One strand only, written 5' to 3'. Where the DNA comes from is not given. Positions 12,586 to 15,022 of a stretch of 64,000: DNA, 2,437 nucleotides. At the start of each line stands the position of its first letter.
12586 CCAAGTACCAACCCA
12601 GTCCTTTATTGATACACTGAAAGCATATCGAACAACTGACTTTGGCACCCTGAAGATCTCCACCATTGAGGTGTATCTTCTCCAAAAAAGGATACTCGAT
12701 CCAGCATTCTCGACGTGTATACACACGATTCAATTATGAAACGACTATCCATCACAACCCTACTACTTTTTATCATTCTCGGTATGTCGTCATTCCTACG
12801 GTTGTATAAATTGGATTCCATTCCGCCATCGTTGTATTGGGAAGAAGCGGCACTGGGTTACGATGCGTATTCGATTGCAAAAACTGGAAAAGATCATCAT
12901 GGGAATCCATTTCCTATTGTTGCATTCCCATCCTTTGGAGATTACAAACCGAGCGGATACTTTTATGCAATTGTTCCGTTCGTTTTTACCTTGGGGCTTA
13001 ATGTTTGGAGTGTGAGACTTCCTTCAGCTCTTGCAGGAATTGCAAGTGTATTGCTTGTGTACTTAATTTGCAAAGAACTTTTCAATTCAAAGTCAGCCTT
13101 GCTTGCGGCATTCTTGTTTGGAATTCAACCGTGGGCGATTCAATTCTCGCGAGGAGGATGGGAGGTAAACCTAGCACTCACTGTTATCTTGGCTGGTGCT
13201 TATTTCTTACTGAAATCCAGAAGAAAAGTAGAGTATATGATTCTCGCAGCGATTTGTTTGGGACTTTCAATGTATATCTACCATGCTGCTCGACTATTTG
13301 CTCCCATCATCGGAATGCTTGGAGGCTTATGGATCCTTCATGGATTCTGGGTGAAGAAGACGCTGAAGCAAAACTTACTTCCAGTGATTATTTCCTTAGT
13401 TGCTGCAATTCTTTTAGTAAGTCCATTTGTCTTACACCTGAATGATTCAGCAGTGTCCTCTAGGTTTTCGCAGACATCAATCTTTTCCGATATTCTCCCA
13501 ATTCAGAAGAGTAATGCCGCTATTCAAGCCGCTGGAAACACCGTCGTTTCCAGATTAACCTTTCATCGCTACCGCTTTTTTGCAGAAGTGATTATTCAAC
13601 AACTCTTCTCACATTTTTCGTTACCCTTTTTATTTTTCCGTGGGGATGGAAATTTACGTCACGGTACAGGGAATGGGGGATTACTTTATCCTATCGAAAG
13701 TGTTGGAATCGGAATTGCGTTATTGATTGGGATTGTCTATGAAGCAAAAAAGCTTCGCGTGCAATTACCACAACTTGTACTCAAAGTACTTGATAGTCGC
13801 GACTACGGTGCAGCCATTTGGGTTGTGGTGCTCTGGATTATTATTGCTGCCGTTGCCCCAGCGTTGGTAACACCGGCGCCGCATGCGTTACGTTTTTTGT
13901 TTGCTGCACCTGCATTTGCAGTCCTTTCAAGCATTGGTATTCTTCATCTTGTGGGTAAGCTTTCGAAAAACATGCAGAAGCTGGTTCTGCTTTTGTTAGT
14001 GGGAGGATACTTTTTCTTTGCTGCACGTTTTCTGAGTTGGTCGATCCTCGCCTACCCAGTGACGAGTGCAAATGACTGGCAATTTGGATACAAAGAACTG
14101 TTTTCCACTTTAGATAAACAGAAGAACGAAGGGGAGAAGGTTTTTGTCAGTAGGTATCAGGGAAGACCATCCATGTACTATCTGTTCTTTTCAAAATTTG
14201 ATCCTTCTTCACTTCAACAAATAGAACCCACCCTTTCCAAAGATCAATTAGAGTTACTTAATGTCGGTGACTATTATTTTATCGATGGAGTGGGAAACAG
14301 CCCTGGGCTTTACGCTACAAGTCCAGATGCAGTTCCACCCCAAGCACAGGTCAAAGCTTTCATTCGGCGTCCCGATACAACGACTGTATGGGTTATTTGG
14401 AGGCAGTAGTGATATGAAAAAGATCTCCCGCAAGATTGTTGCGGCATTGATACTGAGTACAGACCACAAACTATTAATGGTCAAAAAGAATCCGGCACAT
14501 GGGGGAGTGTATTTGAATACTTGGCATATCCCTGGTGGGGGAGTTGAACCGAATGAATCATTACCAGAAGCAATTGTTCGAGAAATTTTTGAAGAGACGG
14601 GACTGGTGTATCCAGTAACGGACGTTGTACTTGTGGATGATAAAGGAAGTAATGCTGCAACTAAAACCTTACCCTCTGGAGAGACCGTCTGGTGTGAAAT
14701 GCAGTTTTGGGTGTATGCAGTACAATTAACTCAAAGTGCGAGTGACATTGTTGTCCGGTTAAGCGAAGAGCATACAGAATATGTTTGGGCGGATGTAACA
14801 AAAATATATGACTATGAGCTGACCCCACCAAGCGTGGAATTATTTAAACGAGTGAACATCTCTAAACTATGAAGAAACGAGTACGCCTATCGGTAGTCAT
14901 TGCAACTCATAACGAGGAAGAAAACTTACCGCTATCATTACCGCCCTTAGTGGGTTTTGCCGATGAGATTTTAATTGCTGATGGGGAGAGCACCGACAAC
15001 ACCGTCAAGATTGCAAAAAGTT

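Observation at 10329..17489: A trio of GT39/83 (ArnT/PMT-like) paralogs shares a distinctive C-terminal domain and is interleaved with small non-GT genes.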

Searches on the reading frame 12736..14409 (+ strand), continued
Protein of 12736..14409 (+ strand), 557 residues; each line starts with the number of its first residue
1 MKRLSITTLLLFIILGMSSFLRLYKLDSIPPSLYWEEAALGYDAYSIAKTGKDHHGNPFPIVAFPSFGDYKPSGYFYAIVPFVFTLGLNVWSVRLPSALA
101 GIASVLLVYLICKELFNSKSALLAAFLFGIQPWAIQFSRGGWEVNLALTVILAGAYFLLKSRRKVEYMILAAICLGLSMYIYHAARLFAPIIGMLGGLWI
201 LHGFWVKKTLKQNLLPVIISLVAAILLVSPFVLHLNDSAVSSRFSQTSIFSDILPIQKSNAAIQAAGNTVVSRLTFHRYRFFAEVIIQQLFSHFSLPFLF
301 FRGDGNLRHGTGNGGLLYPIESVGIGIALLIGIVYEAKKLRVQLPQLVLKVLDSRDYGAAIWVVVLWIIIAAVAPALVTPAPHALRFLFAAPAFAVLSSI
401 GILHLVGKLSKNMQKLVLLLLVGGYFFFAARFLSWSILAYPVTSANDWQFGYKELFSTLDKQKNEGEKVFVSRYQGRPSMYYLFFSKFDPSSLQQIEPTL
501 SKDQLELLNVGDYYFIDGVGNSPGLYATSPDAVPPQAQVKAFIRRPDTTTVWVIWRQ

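Call 45: find_encoding_contigs(protein=P0050, flank=10000, max_places=1)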
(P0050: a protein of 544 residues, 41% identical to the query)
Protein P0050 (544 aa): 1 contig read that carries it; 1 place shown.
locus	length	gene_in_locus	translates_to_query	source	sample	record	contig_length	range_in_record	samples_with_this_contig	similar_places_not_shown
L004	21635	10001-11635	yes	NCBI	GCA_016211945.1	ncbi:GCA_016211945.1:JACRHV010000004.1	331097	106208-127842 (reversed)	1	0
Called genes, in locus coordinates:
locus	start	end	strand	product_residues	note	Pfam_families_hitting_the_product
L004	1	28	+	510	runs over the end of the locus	PF13231:PMT_2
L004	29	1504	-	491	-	-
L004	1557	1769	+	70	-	PF07866:DUF1653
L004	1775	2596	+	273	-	PF01370:Epimerase, PF02719:Polysacc_synt_2, PF04321:RmlD_sub_bind, PF13460:NAD_binding_10 (weak), PF07993:NAD_binding_4 (faint)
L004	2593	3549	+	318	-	PF00535:Glycos_transf_2, PF13641:Glyco_tranf_2_3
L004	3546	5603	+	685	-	-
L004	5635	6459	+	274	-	PF00535:Glycos_transf_2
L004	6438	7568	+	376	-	PF00534:Glycos_transf_1, PF13692:Glyco_trans_1_4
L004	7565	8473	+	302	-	PF00535:Glycos_transf_2, PF10111:Glyco_tranf_2_2 (faint), PF13641:Glyco_tranf_2_3, PF13632:Glyco_trans_2_3 (weak)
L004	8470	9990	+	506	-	-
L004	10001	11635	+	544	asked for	PF02366:PMT, PF13231:PMT_2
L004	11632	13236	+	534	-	PF13231:PMT_2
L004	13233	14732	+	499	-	-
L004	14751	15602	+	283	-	PF00535:Glycos_transf_2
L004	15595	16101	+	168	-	-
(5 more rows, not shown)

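Call 46: find_encoding_contigs(protein=P0040, flank=10000, max_places=1)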
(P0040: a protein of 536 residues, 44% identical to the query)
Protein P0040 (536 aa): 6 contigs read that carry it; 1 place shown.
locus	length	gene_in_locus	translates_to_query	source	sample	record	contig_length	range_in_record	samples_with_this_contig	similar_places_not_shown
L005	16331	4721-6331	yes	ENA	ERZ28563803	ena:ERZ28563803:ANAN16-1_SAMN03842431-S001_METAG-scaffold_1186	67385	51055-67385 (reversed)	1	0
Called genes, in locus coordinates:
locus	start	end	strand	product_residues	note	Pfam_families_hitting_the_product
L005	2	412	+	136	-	?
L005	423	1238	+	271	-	PF00535:Glycos_transf_2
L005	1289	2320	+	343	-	PF00534:Glycos_transf_1, PF13692:Glyco_trans_1_4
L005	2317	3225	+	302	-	PF00535:Glycos_transf_2, PF10111:Glyco_tranf_2_2 (faint), PF13641:Glyco_tranf_2_3, PF13506:Glyco_transf_21 (weak), PF13632:Glyco_trans_2_3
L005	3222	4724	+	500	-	-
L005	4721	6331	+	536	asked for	PF13231:PMT_2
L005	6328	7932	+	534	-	PF13231:PMT_2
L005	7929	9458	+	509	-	-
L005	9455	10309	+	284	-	PF00535:Glycos_transf_2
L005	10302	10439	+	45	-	-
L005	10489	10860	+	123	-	-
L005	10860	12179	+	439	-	-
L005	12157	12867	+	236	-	PF00535:Glycos_transf_2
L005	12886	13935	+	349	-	PF13439:Glyco_transf_4, PF13579:Glyco_trans_4_4 (weak), PF00534:Glycos_transf_1, PF13692:Glyco_trans_1_4, PF20706:GT4-conflict (faint)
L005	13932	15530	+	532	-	PF10131:PTPS_related (weak)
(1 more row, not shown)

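Call 52: search_protein_families(library=ncbifam, proteins=[window:12736-14409:+], max_evalue=0.01)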
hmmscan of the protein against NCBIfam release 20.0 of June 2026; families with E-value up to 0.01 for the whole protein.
window:12736-14409:+ (557 aa): 2 families
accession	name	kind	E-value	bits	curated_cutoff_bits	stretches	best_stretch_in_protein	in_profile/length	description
TIGR03663.1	TIGR03663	subfamily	3e-07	29.8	126.25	1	10-190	3-171/435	flippase activity-associated protein Agl23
TIGR04154.1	archaeo_STT3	subfamily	4e-05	22.2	450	1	97-251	102-273/831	oligosaccharyl transferase, archaeosortase A system-associated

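Call 64: search_protein_families(library=pfam, proteins=[L001:9351-9992:+], max_evalue=5)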
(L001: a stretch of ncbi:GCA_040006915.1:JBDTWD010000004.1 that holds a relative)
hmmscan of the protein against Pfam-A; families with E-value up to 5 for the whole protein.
L001:9351-9992:+ (213 aa): 2 families
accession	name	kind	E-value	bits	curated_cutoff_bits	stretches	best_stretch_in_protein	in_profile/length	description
PF21586.3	DraIII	-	0.028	14.7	27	1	125-188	58-118/168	DraIII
PF08975.16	2H-phosphodiest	-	0.039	14.4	21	1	38-82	15-63/116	Domain of unknown function (DUF1868)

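Call 73: search_solved_structures(query=A1, max_evalue=10, show_alignments=0)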
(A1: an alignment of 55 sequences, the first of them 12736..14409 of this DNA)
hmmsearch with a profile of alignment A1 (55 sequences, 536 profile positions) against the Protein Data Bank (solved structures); distinct sequences matched with E-value up to 10: 2.
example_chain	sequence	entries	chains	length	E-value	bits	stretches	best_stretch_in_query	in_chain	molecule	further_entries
5ezm_A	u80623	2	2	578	0.014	17.3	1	71-235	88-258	4-amino-4-deoxy-L-arabinose transferase or related glycosyltransferases of PMT family | 4-amino-4-deoxy-L-arabinose (L-Ara4N) transferase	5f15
6el2_A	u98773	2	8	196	0.3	12.9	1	403-466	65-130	Transcriptional regulator TetR family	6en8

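Call 81: list_cluster_members(proteins=[P0241, P0121, window:12736-14409:+])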
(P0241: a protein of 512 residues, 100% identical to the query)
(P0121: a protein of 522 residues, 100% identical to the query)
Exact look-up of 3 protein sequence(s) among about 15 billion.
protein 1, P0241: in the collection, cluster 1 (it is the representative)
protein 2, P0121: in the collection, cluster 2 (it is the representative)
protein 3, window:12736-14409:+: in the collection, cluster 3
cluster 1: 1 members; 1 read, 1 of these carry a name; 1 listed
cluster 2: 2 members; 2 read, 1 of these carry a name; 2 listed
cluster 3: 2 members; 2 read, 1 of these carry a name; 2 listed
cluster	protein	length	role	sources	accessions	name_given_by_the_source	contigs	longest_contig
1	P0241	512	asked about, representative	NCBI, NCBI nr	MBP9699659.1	hypothetical protein KBD71_00075 [Candidatus Woesebacteria bacterium] | hypothetical protein [Candidatus Woesebacteria bacterium]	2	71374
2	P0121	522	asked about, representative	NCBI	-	-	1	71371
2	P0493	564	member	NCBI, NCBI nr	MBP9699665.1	glycosyltransferase family 39 protein [Candidatus Woesebacteria bacterium]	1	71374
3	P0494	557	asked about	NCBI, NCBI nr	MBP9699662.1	glycosyltransferase family 39 protein [Candidatus Woesebacteria bacterium]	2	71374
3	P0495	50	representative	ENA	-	-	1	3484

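Call 83: find_related_loci(query=A1, collection=genome_contigs, flank=9000)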
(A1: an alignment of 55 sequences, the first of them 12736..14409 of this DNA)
Query A1 (557 aa) in genome_contigs; peptide patterns used: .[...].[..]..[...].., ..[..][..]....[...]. (x = any residue, [..] = any of these).
151 stretches matched a pattern; 143 encode a relative of the query (tblastn E <= 1e-3); the best 80 are kept; 80 distinct loci.
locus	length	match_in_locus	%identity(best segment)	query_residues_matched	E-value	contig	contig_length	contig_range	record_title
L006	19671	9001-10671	69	1-557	0e+0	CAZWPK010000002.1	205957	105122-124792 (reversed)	MAG TPA_asm: uncultured Pseudomonadales bacterium isolate binchicken_co347_42 genome assembly, contig: NODE_32_length_20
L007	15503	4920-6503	53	9-557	0e+0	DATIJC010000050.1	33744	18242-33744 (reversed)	MAG TPA_asm: Patescibacteria group bacterium isolate SMAG_U15681 k141_373061, whole genome shotgun sequence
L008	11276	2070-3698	55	1-557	8e-175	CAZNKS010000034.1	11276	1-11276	MAG TPA_asm: uncultured Pseudomonadales bacterium isolate SRP170004_co1_558 genome assembly, contig: NODE_9327_length_11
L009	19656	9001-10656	52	1-557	3e-174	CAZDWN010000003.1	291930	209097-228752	MAG TPA_asm: uncultured Pseudomonadales bacterium isolate SRP170004_co1_144 genome assembly, contig: NODE_33_length_2919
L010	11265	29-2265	44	6-557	1e-149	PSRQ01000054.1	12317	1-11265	MAG: Candidatus Cerribacteria bacterium 'Amazon FNV 2010 28 9' contig_75_39898212_length_12317_multi_3_in_1_out_0, whole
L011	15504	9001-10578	41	10-557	1e-132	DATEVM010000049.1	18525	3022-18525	MAG TPA_asm: Patescibacteria group bacterium isolate SMAG_U8367 k141_1397095, whole genome shotgun sequence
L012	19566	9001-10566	41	14-557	2e-130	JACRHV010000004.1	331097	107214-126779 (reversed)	MAG: Candidatus Paceibacterota bacterium isolate NC_groundwater_1786_Pr3_B-0.1um_43_18 SR-2_scaffold_141_1480133, whole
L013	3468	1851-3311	39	3-523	2e-121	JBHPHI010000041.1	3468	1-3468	Patescibacteria group bacterium isolate SAG AM-311-P01 NODE_41_length_3468_cov_20.449751, whole genome shotgun sequence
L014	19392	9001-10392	43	28-521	4e-115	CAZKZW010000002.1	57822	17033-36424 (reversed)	MAG TPA_asm: uncultured Pseudomonadales bacterium isolate SRP192927_co3_66 genome assembly, contig: NODE_863_length_5782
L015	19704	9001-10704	39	9-554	3e-115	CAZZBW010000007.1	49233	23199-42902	MAG TPA_asm: uncultured Pseudomonadales bacterium isolate SRP192927_co7_727 genome assembly, contig: NODE_974_length_492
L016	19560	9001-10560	54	24-557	2e-176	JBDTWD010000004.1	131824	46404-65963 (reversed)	MAG: Candidatus Woesebacteria bacterium isolate cluster3_bin.83 NODE_168_length_131824_cov_12.440164, whole genome shotg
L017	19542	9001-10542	41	22-556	5e-114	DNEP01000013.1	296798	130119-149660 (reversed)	MAG TPA_asm: Candidatus Paceibacterota bacterium isolate UBA12128 contig_3121, whole genome shotgun sequence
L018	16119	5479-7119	39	13-556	9e-114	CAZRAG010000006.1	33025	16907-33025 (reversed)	MAG TPA_asm: uncultured Pseudomonadales bacterium isolate SRP093185_co1_24 genome assembly, contig: NODE_623_length_3302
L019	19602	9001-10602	40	1-529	2e-113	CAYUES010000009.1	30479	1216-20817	MAG TPA_asm: uncultured Pseudomonadales bacterium isolate SRP329715_co2_11 genome assembly, contig: NODE_3132_length_304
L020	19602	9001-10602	41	9-532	7e-113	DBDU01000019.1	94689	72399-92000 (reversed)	MAG TPA_asm: Patescibacteria group bacterium UBA924 UBA924_contig_528, whole genome shotgun sequence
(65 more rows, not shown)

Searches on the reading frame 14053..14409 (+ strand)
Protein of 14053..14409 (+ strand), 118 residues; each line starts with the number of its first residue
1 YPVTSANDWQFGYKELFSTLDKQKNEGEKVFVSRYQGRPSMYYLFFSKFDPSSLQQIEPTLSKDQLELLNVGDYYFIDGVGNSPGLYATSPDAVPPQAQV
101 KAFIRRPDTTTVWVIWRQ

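Call 37: predict_structure(alignment_id=A2)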
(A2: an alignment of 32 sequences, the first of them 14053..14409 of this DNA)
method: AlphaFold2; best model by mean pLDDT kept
length: 118 residues; sequences in the alignment: 32
mean_pLDDT: 91.0   pTM: 0.83
mean pLDDT of the five models: 91.0, 90.5, 89.4, 88.3, 87.9
residues with pLDDT >= 90: 102; 70-90: 6; 50-70: 4; < 50: 6
segments of 3 or more residues with pLDDT < 50: 1-6
pLDDT, mean of each block of 10 residues (from residue 1): 51 94 97 94 94 94 93 95 96 96 93 96
secondary structure, 60 per line:
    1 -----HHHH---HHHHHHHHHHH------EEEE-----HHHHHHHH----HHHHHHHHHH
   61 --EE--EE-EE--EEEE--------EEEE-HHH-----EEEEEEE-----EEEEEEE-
elements in order: H6-9 H13-23 E30-33 H39-46 H51-60 E74-77 E86-89 E99-105 E111-117

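Call 43: search_protein_representatives(alignment_id=A3)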
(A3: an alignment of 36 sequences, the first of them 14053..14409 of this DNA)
Query: 36 sequences, 126 profile positions. Proteins with E-value up to 0.001 (for the whole library): 1880; up to 1e-10: 656; up to 1e-30: 0. The best 150 are listed.
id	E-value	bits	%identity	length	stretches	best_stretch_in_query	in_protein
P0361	5.1e-29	116.9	-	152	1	1-125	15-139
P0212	5.9e-29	116.7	-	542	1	1-125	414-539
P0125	1.0e-28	116.0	-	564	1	1-124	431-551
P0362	5.2e-28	113.7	-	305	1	1-125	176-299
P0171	2.0e-27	111.8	-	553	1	1-125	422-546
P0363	2.7e-27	111.4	-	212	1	1-125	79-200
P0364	6.9e-27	110.1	-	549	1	1-125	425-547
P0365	7.3e-27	110.0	-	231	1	4-125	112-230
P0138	1.0e-26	109.5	-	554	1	2-123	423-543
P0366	1.7e-26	108.8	-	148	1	1-125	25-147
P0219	2.3e-26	108.4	-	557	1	7-124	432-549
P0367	3.1e-26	108.0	-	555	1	1-122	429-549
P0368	1.1e-25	106.2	-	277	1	1-125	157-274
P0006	1.7e-25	105.6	-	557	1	1-125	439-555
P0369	2.6e-25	105.0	-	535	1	1-125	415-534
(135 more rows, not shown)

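Call 89: search_protein_families(library=pfam, proteins=[window:14053-14409:+], max_evalue=10)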
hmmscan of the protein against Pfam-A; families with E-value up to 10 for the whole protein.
window:14053-14409:+ (118 aa): 0 families

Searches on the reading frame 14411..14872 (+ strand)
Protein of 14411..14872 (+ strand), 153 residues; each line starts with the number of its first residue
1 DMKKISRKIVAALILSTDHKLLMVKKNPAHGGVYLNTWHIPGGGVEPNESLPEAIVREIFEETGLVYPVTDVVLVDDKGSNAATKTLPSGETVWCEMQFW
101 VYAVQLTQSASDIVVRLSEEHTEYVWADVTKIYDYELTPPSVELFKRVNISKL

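Call 4: search_protein_families(library=pfam, proteins=[window:14411-14872:+], max_evalue=0.01)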
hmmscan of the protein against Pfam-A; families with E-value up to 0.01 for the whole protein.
window:14411-14872:+ (153 aa): 2 families
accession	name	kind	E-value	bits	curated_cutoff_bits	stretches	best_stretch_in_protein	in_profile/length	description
PF00293.34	NUDIX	-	1.1e-16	61.6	21.1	1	8-144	4-130/134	NUDIX domain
PF14815.12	NUDIX_4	-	0.0006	20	35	0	11-65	2-51/113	NUDIX domain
